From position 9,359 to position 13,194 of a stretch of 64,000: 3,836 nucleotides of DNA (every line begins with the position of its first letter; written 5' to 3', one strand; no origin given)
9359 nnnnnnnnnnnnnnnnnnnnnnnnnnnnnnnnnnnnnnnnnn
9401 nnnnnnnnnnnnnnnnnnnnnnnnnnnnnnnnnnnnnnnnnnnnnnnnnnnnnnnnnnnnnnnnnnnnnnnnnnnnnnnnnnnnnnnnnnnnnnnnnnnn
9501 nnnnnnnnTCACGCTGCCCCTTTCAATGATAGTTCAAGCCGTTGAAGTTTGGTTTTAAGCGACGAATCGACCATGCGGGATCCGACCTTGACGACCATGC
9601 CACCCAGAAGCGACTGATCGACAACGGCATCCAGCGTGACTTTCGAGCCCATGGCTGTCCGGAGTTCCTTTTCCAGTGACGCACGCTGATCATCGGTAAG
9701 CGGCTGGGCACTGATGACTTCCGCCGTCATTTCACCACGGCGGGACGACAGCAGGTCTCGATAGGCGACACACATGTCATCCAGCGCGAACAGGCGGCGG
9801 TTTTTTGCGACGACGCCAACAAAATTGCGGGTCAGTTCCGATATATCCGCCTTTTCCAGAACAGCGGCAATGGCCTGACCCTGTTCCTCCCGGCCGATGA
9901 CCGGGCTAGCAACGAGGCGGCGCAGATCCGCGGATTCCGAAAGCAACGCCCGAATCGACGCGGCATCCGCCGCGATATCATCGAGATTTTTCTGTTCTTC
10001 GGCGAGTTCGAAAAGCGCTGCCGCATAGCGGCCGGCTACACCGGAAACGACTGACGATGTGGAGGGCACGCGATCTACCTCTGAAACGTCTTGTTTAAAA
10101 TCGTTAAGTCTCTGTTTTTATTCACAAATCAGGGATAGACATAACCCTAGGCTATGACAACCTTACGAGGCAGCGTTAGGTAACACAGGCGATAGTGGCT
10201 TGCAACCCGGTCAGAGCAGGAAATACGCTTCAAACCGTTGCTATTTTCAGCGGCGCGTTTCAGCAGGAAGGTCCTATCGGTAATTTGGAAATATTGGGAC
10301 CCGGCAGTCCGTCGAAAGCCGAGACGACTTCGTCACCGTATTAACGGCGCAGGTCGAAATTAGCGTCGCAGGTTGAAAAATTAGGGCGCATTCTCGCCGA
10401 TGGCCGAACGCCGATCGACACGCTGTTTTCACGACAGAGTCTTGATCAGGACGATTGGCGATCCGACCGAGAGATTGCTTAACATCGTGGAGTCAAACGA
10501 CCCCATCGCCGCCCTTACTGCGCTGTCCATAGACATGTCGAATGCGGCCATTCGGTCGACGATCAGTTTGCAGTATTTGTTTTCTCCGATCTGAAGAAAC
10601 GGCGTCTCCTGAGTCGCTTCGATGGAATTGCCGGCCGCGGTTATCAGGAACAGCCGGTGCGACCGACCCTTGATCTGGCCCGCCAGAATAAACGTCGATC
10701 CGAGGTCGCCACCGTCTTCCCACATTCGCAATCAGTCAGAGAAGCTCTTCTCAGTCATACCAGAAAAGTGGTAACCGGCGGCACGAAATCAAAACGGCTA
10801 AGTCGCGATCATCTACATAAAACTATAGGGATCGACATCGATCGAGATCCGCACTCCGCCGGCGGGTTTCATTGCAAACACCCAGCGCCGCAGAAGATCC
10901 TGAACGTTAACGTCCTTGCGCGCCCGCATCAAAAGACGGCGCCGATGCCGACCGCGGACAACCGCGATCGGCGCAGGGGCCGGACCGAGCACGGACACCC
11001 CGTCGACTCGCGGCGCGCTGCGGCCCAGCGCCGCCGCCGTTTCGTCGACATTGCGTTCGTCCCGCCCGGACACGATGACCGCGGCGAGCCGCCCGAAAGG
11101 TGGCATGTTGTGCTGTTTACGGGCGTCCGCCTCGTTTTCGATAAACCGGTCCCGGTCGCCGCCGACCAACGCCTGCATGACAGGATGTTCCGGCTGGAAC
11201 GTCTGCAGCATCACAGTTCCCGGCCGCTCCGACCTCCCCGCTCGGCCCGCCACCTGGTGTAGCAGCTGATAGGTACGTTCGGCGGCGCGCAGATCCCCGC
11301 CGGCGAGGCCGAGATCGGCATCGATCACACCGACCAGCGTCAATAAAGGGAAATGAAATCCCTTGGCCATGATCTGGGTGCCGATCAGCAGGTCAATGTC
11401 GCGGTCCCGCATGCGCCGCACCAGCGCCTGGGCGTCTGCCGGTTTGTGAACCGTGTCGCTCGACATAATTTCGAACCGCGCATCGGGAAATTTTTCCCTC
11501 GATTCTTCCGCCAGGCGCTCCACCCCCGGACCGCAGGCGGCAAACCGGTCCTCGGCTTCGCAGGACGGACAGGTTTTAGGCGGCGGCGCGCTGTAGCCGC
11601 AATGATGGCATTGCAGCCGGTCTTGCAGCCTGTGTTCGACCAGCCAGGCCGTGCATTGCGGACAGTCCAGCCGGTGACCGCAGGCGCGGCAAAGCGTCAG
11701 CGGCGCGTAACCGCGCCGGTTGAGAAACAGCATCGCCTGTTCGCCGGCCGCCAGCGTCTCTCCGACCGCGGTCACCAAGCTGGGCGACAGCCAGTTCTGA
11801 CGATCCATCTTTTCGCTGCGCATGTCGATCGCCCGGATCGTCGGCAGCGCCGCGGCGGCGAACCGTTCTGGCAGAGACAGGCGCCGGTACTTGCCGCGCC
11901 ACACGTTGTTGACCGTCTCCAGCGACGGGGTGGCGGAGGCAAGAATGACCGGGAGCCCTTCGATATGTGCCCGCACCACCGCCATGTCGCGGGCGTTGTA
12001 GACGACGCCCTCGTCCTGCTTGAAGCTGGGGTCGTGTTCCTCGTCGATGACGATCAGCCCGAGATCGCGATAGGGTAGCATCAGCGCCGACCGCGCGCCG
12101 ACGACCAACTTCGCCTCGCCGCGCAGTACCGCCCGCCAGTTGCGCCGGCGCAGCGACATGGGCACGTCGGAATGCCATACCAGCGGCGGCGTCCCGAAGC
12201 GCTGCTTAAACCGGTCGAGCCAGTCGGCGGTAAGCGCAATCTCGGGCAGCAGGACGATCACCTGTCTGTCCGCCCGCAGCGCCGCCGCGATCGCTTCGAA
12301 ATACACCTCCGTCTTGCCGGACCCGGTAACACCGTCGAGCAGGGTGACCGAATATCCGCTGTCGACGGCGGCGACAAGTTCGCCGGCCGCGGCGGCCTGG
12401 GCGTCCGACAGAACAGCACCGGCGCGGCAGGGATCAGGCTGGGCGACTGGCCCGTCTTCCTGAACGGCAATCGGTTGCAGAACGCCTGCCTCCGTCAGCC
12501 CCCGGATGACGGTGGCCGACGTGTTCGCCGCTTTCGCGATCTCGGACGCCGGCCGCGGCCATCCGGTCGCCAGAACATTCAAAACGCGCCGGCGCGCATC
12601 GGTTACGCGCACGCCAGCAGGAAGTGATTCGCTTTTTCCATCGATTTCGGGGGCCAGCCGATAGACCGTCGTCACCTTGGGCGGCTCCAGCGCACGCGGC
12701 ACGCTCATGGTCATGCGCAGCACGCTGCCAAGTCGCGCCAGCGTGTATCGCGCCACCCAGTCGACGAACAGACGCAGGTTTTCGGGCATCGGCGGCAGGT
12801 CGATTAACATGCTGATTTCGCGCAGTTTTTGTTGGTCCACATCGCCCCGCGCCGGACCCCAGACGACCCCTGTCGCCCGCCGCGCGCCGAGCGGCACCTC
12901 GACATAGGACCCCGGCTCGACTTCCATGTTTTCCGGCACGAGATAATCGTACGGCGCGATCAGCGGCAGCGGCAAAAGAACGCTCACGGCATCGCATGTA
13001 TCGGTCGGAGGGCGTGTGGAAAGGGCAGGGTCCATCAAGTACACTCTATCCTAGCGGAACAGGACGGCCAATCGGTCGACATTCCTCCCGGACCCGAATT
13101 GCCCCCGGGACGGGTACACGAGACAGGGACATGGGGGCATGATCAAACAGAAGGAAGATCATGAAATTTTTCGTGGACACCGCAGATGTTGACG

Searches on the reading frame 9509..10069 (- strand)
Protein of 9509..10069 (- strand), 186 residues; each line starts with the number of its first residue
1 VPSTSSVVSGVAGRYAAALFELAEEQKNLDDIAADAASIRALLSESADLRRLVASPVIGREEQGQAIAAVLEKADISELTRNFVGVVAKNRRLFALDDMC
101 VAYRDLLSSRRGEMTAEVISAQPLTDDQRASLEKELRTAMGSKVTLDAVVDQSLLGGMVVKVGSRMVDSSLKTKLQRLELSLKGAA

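Call 8: search_protein_families(library=ncbifam, proteins=[window:9509-10069:-], max_evalue=0.001)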
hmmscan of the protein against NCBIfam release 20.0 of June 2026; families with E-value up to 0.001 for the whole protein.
window:9509-10069:- (186 aa): 15 families
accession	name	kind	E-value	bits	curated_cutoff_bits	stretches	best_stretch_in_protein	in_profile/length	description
NF004406.0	PRK05758.3-2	equivalog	3.1e-73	245.6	172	1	1-185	1-185/186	F0F1 ATP synthase subunit delta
TIGR01145.1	ATP_synt_delta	equivalog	6.6e-40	137.2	57.5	1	11-182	1-172/172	ATP synthase F1 subunit delta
NF004403.0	PRK05758.2-4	equivalog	1.9e-34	119.3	148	1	11-183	6-177/180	F0F1 ATP synthase subunit delta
NF004402.0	PRK05758.2-2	equivalog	3.4e-34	118.4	115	1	9-183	5-178/179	F0F1 ATP synthase subunit delta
NF009967.0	PRK13430.1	equivalog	2.8e-25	89.1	200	1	17-183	105-270/271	F0F1 ATP synthase subunit delta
NF004401.0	PRK05758.2-1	equivalog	1.5e-24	87.1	116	1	12-183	9-178/178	F0F1 ATP synthase subunit delta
NF004404.0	PRK05758.2-5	equivalog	3.7e-24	85.7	221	1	8-182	4-175/177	F0F1 ATP synthase subunit delta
NF009975.0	PRK13436.1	equivalog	1.8e-23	83.6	129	1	13-182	9-177/180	F0F1 ATP synthase subunit delta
NF009964.0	PRK13429.1-3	equivalog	1.1e-21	77.5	154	1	11-182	6-176/180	F0F1 ATP synthase subunit delta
NF004399.0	PRK05758.1-1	equivalog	1.8e-21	76.8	160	1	10-180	3-173/179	F0F1 ATP synthase subunit delta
NF009969.0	PRK13434.1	equivalog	3.3e-20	72.8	179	1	9-178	4-169/186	F0F1 ATP synthase subunit delta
NF009976.0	PRK13441.1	equivalog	2.4e-15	56.7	153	1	9-178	4-172/182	F0F1 ATP synthase subunit delta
NF009961.0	PRK13428.1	equivalog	3.1e-14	53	328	1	5-180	265-441/445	F0F1 ATP synthase subunit B/delta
NF006291.0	PRK08474.1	equivalog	1.7e-11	44.1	95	1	11-152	5-142/176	F0F1 ATP synthase subunit delta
TIGR03321.1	alt_F1F0_F0_B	exception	5.1e-05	23.2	224.7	1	24-180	87-243/246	alternate F1F0 ATPase, F0 subunit B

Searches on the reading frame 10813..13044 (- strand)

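Call 8: search_protein_families(library=ncbifam, proteins=[window:10813-13044:-], max_evalue=0.001)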
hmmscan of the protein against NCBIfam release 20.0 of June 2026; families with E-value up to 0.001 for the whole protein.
window:10813-13044:- (743 aa): 27 families (the best 25 are shown)
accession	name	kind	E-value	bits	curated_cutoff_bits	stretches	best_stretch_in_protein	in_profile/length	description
NF004070.0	PRK05580.2-2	equivalog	0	1116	921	1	16-743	10-729/729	primosomal protein N'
NF004071.0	PRK05580.2-3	equivalog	2e-277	922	1105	1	18-743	16-735/735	primosomal protein N'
NF004067.0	PRK05580.1-4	equivalog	4.2e-199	663.5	763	1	20-741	6-735/737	primosomal protein N'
NF004072.0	PRK05580.2-4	equivalog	2.3e-197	657.3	1030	2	224-742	130-647/648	primosomal protein N'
TIGR00595.1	priA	equivalog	1.6e-196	653.9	230.35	1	235-740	1-509/509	replication restart helicase PriA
NF004066.1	PRK05580.1-3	equivalog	1.6e-179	598.9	813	2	146-741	185-787/788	primosomal protein N'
NF004065.0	PRK05580.1-1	equivalog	1.1e-159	532.9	858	1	20-740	4-729/731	primosomal protein N'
NF004068.0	PRK05580.1-5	equivalog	3.7e-127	425.5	1249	1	212-743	259-795/795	primosomal protein N'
NF004069.0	PRK05580.2-1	equivalog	9.9e-106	354.5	767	1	231-742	126-611/612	primosomal protein N'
NF011453.0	PRK14873.1-3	equivalog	4.4e-53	180.4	812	1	28-735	27-647/653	primosome assembly protein PriA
NF011452.0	PRK14873.1-2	equivalog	1.7e-36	125.7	980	1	201-703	167-654/708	primosomal protein N'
NF011454.0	PRK14873.1-4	equivalog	8e-29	100.4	951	1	235-698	148-597/651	primosomal protein N'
NF011455.0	PRK14873.1-5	equivalog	1e-27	96.7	969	1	292-657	223-585/675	primosomal protein N'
TIGR00643.1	recG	equivalog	6.5e-15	54.8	659.4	2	224-351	248-381/629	ATP-dependent DNA helicase RecG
TIGR00580.2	mfd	equivalog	1.4e-14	53.5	800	1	235-344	458-572/907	transcription-repair coupling factor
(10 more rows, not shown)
